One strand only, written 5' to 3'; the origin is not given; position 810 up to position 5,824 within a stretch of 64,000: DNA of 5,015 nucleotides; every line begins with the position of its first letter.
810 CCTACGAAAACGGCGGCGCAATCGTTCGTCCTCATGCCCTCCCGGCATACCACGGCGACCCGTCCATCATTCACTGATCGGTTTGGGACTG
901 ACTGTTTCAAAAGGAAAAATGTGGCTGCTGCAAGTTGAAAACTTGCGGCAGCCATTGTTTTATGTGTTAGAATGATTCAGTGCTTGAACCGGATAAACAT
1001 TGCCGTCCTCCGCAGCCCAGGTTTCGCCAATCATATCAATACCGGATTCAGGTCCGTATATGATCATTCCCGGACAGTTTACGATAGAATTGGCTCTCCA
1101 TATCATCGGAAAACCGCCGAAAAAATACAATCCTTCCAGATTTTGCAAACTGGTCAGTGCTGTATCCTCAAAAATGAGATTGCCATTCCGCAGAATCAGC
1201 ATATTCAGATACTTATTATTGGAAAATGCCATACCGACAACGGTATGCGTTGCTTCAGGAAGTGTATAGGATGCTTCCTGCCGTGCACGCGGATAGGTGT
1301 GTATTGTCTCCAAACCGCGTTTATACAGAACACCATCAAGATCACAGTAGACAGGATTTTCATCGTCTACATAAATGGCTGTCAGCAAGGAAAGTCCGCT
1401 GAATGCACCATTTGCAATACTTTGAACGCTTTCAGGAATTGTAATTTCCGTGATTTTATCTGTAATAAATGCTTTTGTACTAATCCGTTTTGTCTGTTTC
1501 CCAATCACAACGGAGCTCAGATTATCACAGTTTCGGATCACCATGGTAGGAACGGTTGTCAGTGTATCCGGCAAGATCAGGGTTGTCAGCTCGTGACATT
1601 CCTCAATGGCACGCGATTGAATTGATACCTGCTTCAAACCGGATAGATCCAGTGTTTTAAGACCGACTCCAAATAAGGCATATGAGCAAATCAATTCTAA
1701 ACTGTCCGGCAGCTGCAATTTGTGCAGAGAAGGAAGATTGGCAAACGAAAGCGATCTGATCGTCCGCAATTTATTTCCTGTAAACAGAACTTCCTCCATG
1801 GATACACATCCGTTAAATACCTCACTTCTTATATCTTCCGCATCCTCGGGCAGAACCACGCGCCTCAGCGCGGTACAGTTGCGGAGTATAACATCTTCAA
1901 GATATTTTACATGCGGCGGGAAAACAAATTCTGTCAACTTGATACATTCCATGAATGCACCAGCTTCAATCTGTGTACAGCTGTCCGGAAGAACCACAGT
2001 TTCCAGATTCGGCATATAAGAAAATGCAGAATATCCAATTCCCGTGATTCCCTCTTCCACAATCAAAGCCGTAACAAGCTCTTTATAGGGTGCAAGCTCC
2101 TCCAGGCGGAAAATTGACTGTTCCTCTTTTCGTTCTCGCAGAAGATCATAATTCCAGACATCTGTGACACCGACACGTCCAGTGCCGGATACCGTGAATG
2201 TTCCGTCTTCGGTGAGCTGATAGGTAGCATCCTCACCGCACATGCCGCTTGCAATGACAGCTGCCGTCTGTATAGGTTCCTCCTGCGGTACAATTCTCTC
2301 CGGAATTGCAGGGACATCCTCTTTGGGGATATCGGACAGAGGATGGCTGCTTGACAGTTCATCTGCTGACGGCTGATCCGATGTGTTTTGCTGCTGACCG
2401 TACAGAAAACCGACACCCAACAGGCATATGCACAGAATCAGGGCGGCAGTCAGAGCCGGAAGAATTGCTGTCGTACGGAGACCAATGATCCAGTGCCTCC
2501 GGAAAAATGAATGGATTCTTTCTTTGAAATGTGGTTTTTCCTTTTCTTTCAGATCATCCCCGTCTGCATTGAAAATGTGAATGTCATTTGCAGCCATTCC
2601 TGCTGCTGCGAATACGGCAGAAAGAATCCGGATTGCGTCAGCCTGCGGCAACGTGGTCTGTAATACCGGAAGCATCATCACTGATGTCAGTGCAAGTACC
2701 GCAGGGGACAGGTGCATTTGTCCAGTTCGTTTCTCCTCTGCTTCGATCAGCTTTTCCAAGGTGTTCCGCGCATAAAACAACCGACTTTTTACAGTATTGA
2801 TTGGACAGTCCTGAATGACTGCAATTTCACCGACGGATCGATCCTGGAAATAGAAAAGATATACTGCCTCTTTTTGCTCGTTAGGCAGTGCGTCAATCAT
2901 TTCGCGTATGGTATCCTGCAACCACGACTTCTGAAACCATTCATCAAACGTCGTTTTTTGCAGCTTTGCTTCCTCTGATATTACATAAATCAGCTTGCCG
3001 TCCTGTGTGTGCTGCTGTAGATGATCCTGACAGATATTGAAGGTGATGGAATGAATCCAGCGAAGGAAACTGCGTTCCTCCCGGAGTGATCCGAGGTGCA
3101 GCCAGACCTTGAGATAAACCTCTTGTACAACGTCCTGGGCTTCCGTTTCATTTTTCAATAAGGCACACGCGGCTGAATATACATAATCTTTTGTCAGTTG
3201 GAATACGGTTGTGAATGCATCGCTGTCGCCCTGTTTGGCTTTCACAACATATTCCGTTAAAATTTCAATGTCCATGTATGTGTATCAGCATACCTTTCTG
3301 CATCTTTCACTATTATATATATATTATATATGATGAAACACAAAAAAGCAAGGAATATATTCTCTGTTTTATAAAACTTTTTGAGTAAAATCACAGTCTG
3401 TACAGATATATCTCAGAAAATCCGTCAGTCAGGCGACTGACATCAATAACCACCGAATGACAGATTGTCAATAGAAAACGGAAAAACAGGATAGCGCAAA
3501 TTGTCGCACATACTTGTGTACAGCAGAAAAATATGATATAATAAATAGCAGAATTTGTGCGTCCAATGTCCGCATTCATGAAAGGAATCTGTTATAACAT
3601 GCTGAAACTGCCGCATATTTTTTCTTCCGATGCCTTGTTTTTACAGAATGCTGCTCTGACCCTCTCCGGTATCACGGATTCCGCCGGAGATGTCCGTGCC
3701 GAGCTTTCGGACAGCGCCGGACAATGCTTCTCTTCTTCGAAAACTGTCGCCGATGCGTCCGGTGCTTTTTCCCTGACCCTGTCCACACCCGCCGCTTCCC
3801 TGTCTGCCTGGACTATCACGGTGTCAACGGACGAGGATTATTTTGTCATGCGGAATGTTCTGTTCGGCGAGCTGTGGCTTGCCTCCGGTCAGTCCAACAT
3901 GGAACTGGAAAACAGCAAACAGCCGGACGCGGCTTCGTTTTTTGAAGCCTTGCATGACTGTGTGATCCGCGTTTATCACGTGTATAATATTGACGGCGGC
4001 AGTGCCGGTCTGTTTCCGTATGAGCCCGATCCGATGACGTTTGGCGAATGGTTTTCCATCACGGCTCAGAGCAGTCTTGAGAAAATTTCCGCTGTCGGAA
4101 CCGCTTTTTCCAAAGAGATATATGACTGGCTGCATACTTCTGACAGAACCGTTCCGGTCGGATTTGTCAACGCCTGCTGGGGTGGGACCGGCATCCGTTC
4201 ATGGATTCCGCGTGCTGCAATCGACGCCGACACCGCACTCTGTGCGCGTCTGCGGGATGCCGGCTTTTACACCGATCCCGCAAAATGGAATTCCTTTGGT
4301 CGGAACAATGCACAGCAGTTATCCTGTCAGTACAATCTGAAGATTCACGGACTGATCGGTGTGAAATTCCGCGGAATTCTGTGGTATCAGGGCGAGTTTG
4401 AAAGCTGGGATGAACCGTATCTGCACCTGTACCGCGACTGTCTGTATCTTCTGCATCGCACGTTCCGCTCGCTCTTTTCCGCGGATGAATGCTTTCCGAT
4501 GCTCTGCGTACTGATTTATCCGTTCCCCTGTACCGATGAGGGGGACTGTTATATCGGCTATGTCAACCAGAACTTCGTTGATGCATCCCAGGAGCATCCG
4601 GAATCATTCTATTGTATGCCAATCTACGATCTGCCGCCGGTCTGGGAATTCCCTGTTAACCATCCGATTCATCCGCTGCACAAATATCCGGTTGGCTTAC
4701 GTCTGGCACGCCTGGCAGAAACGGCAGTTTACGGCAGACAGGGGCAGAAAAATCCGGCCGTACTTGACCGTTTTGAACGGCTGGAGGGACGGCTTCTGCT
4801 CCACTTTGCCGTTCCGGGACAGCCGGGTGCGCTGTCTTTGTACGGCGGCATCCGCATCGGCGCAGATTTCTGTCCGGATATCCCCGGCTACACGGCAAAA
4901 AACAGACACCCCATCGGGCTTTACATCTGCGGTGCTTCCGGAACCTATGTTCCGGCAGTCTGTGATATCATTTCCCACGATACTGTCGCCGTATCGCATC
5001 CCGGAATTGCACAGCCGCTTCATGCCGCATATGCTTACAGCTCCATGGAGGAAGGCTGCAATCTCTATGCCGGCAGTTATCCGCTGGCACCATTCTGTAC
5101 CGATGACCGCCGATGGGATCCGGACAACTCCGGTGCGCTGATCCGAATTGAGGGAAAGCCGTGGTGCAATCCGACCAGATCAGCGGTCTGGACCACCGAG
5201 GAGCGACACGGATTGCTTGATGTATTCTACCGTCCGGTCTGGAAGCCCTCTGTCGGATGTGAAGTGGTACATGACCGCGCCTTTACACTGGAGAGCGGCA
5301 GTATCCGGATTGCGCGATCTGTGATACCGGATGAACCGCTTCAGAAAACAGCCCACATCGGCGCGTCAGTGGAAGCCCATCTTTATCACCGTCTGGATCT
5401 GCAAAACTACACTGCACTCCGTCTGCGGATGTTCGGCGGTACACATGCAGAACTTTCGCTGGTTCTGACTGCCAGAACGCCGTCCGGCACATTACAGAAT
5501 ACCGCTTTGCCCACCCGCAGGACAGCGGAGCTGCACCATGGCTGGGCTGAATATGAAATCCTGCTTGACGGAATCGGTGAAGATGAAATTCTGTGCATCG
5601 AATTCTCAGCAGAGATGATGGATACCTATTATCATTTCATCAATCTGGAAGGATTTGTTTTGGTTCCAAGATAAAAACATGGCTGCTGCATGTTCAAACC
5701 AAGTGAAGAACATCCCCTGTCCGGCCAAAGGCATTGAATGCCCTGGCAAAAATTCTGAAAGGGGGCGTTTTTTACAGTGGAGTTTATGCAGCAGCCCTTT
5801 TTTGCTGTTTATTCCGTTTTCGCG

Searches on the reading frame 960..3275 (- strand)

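Call 26: search_protein_families(library=pfam, proteins=[window:960-3275:-], max_evalue=0.001)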
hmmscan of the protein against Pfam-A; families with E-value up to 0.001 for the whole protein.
window:960-3275:- (771 aa): 6 families
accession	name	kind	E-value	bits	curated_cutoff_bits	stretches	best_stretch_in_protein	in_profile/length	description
PF13306.12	LRR_5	-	2.5e-42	144.2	27.7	2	505-628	2-123/127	BspA type Leucine rich repeat region (6 copies)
PF13855.12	LRR_8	-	1.2e-11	44.6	27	0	481-523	15-57/61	Leucine rich repeat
PF08281.18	Sigma70_r4_2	-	1.9e-11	43.8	25.7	1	122-172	3-53/54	Sigma-70, region 4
PF04542.20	Sigma70_r2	-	7.7e-11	42.1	24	1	28-89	5-68/71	Sigma-70 region 2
PF04545.22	Sigma70_r4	-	2.4e-05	24.2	24.1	1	127-173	2-48/50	Sigma-70, region 4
PF12799.13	LRR_4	-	0.00096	19.8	27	0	494-522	4-30/44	Leucine Rich repeats (2 copies)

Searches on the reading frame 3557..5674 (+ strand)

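Call 26: search_protein_families(library=pfam, proteins=[window:3557-5674:+], max_evalue=0.001)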
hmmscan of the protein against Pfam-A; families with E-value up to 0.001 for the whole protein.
window:3557-5674:+ (705 aa): 1 family
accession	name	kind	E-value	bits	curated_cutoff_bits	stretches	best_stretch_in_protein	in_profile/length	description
PF03629.24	SASA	-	2.1e-07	31.2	24.8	1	105-317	3-165/226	Carbohydrate esterase, sialic acid-specific acetylesterase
